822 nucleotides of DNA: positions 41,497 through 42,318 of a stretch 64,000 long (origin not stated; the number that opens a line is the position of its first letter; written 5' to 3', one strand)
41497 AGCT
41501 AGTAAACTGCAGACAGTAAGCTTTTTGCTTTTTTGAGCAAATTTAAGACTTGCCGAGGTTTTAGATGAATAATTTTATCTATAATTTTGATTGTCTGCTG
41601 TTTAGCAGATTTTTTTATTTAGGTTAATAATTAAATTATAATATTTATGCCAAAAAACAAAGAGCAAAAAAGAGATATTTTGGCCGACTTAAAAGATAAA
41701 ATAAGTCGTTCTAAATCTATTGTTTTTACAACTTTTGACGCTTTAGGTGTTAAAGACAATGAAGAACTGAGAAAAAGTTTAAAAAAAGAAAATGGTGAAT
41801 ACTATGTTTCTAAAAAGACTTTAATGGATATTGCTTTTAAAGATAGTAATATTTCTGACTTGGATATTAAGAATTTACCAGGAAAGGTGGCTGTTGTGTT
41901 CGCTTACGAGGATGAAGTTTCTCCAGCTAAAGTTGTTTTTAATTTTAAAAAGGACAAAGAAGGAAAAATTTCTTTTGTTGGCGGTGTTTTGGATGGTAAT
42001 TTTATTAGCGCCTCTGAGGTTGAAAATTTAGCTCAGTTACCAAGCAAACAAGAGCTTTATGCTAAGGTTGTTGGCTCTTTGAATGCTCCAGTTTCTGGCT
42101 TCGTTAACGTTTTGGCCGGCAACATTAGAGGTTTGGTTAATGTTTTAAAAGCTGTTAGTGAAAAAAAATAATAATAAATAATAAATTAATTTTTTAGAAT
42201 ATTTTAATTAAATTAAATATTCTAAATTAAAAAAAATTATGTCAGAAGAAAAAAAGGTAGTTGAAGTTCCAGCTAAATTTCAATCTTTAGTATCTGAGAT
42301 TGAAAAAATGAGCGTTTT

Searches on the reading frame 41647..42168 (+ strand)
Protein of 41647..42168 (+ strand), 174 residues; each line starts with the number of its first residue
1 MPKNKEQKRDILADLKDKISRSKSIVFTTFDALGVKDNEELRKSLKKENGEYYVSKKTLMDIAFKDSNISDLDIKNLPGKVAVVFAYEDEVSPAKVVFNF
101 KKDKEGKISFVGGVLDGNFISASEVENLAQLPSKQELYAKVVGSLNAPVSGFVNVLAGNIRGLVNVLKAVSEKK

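Call 61: search_protein_families(library=pfam, proteins=[window:41647-42168:+])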
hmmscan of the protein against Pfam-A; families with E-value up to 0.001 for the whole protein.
window:41647-42168:+ (174 aa): 1 family
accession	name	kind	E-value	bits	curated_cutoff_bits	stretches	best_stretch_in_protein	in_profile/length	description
PF00466.25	Ribosomal_L10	-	1.4e-21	76.9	22.8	1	3-101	1-99/100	Ribosomal protein L10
